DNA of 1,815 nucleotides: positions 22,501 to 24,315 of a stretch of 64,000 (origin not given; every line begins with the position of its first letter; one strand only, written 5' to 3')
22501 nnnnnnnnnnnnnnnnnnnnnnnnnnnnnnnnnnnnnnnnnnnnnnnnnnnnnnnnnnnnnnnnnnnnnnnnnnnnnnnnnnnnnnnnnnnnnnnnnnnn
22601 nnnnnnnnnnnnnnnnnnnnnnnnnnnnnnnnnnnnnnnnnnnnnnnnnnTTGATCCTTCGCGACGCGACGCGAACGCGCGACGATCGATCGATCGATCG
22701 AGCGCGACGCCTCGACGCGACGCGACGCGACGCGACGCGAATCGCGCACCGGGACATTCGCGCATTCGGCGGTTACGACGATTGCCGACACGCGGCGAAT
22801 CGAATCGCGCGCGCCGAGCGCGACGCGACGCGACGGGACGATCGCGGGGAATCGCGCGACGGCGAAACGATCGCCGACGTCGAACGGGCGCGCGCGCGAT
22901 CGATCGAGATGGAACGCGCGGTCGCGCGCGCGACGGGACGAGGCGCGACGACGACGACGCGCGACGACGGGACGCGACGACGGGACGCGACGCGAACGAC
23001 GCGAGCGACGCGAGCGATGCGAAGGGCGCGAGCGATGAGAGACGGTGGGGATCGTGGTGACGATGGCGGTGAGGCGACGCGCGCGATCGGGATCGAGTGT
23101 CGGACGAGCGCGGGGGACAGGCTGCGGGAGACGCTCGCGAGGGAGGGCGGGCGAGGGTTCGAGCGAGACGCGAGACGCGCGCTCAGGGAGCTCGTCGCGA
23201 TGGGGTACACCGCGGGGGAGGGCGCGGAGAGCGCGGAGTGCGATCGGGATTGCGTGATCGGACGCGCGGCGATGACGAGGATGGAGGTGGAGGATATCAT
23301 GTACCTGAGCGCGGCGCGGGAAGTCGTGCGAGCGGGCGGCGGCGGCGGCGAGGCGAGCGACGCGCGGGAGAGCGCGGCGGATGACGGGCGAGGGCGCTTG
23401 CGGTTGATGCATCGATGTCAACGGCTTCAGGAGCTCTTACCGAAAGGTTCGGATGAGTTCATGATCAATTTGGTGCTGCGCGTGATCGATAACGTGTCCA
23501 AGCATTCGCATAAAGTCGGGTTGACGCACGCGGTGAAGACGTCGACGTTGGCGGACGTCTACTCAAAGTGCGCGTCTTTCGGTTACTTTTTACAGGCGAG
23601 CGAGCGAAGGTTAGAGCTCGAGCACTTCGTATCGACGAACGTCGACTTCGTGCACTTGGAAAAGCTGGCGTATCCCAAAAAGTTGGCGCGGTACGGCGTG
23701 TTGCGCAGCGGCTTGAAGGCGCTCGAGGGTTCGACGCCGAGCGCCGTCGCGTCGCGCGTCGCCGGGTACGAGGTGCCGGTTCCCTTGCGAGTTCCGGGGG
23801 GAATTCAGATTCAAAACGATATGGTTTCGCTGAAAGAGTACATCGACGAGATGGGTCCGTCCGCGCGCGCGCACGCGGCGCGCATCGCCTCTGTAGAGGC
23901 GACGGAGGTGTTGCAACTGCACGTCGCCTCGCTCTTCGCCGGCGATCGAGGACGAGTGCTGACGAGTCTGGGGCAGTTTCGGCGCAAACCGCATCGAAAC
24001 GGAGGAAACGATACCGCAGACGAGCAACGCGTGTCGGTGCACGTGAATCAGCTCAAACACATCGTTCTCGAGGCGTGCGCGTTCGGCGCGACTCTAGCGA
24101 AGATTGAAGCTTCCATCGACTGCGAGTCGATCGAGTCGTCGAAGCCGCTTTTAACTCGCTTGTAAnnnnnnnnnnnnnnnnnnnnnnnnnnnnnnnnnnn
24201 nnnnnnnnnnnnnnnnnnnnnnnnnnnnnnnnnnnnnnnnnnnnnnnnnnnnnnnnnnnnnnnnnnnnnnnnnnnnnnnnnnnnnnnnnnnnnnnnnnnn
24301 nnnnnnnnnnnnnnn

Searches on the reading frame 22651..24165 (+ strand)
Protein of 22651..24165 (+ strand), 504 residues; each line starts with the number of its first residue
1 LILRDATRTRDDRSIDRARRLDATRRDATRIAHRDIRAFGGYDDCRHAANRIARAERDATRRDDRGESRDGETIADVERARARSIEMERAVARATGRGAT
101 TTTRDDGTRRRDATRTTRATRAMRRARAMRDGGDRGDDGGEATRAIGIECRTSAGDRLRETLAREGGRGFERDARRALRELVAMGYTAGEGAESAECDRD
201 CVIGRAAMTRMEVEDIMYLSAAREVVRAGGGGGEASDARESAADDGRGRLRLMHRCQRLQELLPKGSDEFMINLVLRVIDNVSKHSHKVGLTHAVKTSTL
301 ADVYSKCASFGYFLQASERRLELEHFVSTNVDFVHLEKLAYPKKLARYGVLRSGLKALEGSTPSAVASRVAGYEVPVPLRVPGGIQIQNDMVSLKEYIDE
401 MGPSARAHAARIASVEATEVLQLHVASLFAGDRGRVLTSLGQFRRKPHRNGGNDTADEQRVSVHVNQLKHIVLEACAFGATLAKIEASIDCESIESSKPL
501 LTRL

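Call 58: search_protein_families(library=pfam, proteins=[window:22651-24165:+], max_evalue=0.00001)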
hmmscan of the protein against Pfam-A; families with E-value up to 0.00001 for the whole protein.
window:22651-24165:+ (504 aa): 1 family
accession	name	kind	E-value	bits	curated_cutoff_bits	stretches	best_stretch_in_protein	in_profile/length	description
PF05542.16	DUF760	-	3.1e-08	34.3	20.2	0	267-325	25-81/83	Protein of unknown function (DUF760)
